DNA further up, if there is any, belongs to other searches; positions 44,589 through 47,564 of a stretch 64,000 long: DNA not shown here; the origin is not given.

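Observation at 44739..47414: Fusion of a Na+-coupled NSS transporter to a C-terminal amidohydrolase domain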

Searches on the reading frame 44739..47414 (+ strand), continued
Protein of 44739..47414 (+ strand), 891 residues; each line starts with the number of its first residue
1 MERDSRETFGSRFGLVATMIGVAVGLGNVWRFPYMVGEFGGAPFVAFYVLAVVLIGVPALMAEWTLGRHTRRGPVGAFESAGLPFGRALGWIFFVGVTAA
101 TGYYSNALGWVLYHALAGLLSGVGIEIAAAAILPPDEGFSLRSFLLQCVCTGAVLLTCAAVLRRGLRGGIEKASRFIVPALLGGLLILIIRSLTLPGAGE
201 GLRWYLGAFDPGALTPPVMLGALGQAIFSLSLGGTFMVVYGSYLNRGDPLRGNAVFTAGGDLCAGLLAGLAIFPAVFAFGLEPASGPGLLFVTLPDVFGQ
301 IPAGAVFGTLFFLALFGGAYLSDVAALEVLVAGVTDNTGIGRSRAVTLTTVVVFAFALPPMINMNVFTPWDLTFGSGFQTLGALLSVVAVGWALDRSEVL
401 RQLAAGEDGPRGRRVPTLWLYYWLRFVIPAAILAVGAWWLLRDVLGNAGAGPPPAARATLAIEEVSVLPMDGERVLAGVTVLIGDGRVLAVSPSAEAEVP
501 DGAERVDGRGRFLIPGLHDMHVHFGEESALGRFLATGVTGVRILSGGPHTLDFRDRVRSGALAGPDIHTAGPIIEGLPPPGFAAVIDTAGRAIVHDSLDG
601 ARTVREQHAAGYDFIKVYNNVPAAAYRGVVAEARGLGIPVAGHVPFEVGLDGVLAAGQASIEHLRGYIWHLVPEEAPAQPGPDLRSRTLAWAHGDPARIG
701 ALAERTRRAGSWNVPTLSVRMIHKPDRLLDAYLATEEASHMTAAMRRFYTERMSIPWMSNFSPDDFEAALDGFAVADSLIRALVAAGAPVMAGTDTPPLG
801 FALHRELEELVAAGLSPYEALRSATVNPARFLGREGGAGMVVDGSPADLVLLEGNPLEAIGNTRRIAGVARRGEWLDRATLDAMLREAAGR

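Call 21: search_protein_families(library=pfam, proteins=[P0175, P0299, P0265, P0230, P0167, P0204, P0229, P0164], max_evalue=0.001)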
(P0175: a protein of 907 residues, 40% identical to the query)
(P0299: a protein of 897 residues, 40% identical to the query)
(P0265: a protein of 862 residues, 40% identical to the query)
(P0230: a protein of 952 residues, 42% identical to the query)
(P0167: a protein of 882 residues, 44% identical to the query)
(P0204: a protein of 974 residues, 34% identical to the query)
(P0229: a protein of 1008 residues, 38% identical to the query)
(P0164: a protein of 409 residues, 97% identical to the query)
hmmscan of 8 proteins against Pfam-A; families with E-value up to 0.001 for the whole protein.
P0175 (907 aa): 3 families
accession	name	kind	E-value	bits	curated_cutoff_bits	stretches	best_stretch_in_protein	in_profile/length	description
PF01979.26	Amidohydro_1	-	4.5e-37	128.5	25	2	102-466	1-344/345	Amidohydrolase family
PF07969.17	Amidohydro_3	-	6.3e-22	79.1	29.7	2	319-465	317-469/472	Amidohydrolase family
PF22039.1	HUTI_composite_bact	-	4.8e-05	23.3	25.5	0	512-529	3-20/26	Imidazolonepropionase-like composite domain, bacteria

P0299 (897 aa): 2 families
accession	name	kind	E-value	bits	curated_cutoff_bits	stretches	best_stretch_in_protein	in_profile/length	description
PF01979.26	Amidohydro_1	-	3e-25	89.7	25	3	484-632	1-155/345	Amidohydrolase family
PF07969.17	Amidohydro_3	-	5.5e-21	76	29.7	2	214-395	261-448/472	Amidohydrolase family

P0265 (862 aa): 8 families
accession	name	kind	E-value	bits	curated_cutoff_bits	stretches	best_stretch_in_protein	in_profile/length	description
PF10282.15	Lactonase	-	2.5e-29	103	21.7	2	210-357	192-331/344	Lactonase, 7-bladed beta-propeller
PF01979.26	Amidohydro_1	-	2.4e-21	76.8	25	1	483-839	1-345/345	Amidohydrolase family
PF07969.17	Amidohydro_3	-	3.9e-12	46.8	29.7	1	736-837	356-469/472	Amidohydrolase family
PF08450.18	SGL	-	4.2e-09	36.8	26.3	0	203-394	32-210/246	SMP-30/Gluconolactonase/LRE-like region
PF00400.38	WD40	-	1.1e-07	32.5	27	0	99-116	13-30/39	WD domain, G-beta repeat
PF01731.26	Arylesterase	-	3.1e-06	27.7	21.3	0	360-394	47-81/86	Arylesterase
PF23393.2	Beta-prop_WDR90_POC16_2nd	-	3e-05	23.8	60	0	50-160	80-188/291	WDR90/POC16, second beta-propeller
PF07676.18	PD40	-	6.7e-05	23.2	20.9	0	104-119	15-30/38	WD40-like Beta Propeller Repeat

P0230 (952 aa): 2 families
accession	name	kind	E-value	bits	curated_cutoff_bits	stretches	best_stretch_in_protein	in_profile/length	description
PF01979.26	Amidohydro_1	-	1.5e-19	70.9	25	1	366-725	2-344/345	Amidohydrolase family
PF07969.17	Amidohydro_3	-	9.7e-14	52.1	29.7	1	570-708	308-450/472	Amidohydrolase family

P0167 (882 aa): 3 families
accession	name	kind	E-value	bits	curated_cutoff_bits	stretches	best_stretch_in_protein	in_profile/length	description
PF01979.26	Amidohydro_1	-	6.3e-44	151.1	25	2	521-853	1-344/345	Amidohydrolase family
PF07969.17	Amidohydro_3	-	7.9e-21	75.5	29.7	2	637-851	259-468/472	Amidohydrolase family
PF22039.1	HUTI_composite_bact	-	0.0002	21.4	25.5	0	490-504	3-17/26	Imidazolonepropionase-like composite domain, bacteria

P0204 (974 aa): 2 families
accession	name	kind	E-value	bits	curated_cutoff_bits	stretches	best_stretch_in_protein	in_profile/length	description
PF01979.26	Amidohydro_1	-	7.5e-47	160.7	25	2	108-484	1-344/345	Amidohydrolase family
PF07969.17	Amidohydro_3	-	9e-31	108.3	29.7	3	384-484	358-470/472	Amidohydrolase family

P0229 (1008 aa): 2 families
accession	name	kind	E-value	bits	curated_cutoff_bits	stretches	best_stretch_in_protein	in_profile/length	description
PF01979.26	Amidohydro_1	-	6.9e-38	131.2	25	2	383-488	228-343/345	Amidohydrolase family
PF07969.17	Amidohydro_3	-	3.8e-24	86.4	29.7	2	390-472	359-450/472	Amidohydrolase family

P0164 (409 aa): 2 families
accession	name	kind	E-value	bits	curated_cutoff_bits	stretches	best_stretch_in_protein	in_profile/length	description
PF00209.24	SNF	-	1.4e-22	80.5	27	1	110-359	184-450/524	Sodium:neurotransmitter symporter family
PF00873.25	ACR_tran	-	5.1e-07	28.2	28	1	44-86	61-103/1021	AcrB/AcrD/AcrF family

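Call 47: predict_structure(alignment_id=A4)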
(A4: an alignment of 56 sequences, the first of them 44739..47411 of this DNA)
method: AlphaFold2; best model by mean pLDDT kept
length: 891 residues; sequences in the alignment: 56
mean_pLDDT: 69.2   pTM: 0.58
mean pLDDT of the five models: 69.2, 69.1, 68.8, 68.5, 67.8
residues with pLDDT >= 90: 296; 70-90: 183; 50-70: 137; < 50: 275
segments of 3 or more residues with pLDDT < 50: 1-3, 123-126, 449-452, 515-525, 536-554, 560-597, 646-673, 679-694, 709-766, 769-774, 789-804, 820-822, 825-858, 860-868, 870-874
pLDDT, mean of each block of 10 residues (from residue 1): 68 91 84 90 96 96 96 94 95 94 92 82 51 66 89 98 97 94 93 92 92 94 90 83 93 94 94 89 71 76 85 91 95 95 97 96 87 88 95 96 83 80 97 92 68 64 72 67 71 86 76 45 49 46 41 46 34 27 28 49 73 56 69 74 47 47 41 47 43 49 52 35 39 40 43 38 47 51 50 36 50 52 43 29 28 40 42 58 65 38
secondary structure, 60 per line:
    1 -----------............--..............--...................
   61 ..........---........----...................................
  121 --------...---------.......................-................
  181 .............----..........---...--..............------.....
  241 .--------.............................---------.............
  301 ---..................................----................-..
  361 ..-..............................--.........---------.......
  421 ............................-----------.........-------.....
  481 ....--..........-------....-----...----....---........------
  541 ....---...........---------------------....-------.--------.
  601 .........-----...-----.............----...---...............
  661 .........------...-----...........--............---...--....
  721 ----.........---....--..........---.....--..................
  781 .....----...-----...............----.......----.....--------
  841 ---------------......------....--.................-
elements in order (helices of 4 or more, strands of 3 or more residues): H12-23 H26-39 H42-70 H74-81 H86-120 H141-163 H165-193 H198-207 H216-229 H236-241 H250-278 H288-300 H304-337 H342-357 H359-362 H364-393 H396-404 H414-448 E460-468 E476-484 E487-493 E504-507 E513-515 E520-523 H527-534 E541-544 H548-558 H580-583 H600-609 E615-617 H623-635 E640-642 H646-669 H684-694 H697-708 E712-714 H717-720 H725-733 H737-740 H743-752 H756-760 H763-785 E790-792 H798-812 H817-823 H828-832 H856-861 E868-871 E874-877 H878-890

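Call 55: find_related_loci(query=window:44739-47411:+, collection=genome_contigs, flank=4000)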
Query window:44739-47411:+ (891 aa) in genome_contigs; peptide patterns used: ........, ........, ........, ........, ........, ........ (x = any residue, [..] = any of these).
600 stretches matched a pattern (row limit reached: there are more); 594 encode a relative of the query (tblastn E <= 1e-3); the best 80 are kept; 80 distinct loci.
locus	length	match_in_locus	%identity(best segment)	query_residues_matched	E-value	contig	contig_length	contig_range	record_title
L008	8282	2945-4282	97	1-446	0e+0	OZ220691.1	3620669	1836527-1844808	MAG: Gemmatimonadota bacterium isolate 1766b9ea-3269-4cc1-97f5-695b05480569 genome assembly, chromosome: 1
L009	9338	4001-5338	95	1-446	0e+0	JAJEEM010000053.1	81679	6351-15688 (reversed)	MAG: Gemmatimonadetes bacterium isolate p16x34bins.34 k141_301208, whole genome shotgun sequence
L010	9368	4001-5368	95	1-455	0e+0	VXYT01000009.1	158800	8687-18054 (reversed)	MAG: Candidatus Palauibacter ramosifaciens isolate SB0670_bin_18 NODE_66_length_158800_cov_25.769460, whole genome shotg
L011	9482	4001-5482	87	1-496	0e+0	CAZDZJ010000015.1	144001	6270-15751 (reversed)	MAG TPA_asm: uncultured Gemmatimonadota bacterium isolate SRP338948_co1_138 genome assembly, contig: k141_318037, whole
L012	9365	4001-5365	91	1-455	0e+0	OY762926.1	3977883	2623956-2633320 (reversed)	MAG: Gemmatimonadota bacterium isolate 6e3ee631-f785-49ea-85f7-2f24cfa146af genome assembly, chromosome: 1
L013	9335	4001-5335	93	1-445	0e+0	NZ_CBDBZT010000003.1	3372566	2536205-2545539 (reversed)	MAG: Candidatus Palauibacter sp. isolate d913a111-4b0a-4343-aa09-6fb2a46b27a4 contig_3, whole genome shotgun sequence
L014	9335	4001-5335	91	1-445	0e+0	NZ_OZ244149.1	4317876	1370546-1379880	MAG: Candidatus Palauibacter sp. isolate 0d4ab03e-7888-48a4-aad6-e62ffb5e22cc chromosome 1, complete sequence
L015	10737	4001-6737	83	455-885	0e+0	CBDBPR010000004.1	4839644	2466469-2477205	MAG: Longimicrobiales bacterium isolate 15bddbfb-3f49-4ba2-9727-ef350e1ccbcb genome assembly, contig: contig_4, whole ge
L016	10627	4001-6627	80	447-891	0e+0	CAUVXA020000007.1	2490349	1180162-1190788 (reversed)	MAG: Longimicrobiales bacterium isolate 5552ac82-0b67-4889-8bd1-75c19decb49e genome assembly, contig: contig_7, whole ge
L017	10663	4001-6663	80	447-891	0e+0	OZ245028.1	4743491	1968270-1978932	MAG: Longimicrobiales bacterium isolate f7ec7502-a679-45e5-b4be-1f74f8b9058b genome assembly, chromosome: 1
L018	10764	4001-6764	79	425-885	0e+0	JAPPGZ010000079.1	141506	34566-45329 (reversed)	MAG: Gemmatimonadota bacterium isolate RHO1_bin_69 NODE_246_length_141506_cov_161.767191, whole genome shotgun sequence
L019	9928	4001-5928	81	434-891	0e+0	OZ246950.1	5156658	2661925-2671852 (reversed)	MAG: Longimicrobiales bacterium isolate 3aa531a3-4ffc-4887-82fc-46ee838b716f genome assembly, chromosome: 1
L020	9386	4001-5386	73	5-457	0e+0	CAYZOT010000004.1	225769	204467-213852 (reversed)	MAG TPA_asm: uncultured Gemmatimonadota bacterium isolate SRP092902_co1_612 genome assembly, contig: NODE_12_length_2257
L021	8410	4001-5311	71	4-445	0e+0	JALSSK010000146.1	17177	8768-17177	MAG: Rhodothermales bacterium isolate 356-308_metabat2_scaf2bin.048 356-308_scaffold_1933_c1, whole genome shotgun seque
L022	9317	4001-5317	71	3-446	3e-180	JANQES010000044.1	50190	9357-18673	MAG: Rhodothermales bacterium isolate PL23a_bin.4 k99_2812531, whole genome shotgun sequence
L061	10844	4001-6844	63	6-860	3e-149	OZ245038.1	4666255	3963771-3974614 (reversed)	MAG: Longimicrobiales bacterium isolate 807038de-aefe-471d-ae67-543ac60dfc04 genome assembly, chromosome: 1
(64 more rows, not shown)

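Call 60: find_encoding_contigs(protein=window:44739-47411:+, flank=3000, max_places=6)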
Protein window:44739-47411:+ (891 aa): 7 contigs read that carry it; 3 places shown.
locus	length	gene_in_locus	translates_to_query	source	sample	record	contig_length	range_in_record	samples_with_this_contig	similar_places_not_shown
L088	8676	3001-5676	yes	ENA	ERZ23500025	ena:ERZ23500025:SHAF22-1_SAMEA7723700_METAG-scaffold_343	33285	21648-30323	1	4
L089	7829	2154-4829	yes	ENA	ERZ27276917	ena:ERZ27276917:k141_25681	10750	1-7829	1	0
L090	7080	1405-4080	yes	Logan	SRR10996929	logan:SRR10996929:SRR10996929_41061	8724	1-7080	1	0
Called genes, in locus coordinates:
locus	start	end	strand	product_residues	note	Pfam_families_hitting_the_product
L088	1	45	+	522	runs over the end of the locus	PF07969:Amidohydro_3, PF01979:Amidohydro_1 (weak)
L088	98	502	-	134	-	PF14489:QueF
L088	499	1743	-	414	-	PF00375:SDF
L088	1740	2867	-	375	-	-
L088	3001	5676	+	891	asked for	PF00209:SNF, PF07969:Amidohydro_3, PF01979:Amidohydro_1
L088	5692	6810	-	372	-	PF13620:CarboxypepD_reg, PF13715:CarbopepD_reg_2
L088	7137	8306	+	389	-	PF02321:OEP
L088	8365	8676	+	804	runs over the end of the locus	PF01315:Ald_Xan_dh_C, PF02738:MoCoBD_1, PF20256:MoCoBD_2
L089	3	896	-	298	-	?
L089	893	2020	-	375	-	-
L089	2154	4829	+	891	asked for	PF00209:SNF, PF07969:Amidohydro_3, PF01979:Amidohydro_1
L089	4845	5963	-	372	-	PF13620:CarboxypepD_reg, PF13715:CarbopepD_reg_2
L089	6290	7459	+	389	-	PF02321:OEP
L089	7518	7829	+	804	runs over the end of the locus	PF01315:Ald_Xan_dh_C, PF02738:MoCoBD_1, PF20256:MoCoBD_2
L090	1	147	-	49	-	?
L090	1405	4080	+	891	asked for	PF00209:SNF, PF07969:Amidohydro_3, PF01979:Amidohydro_1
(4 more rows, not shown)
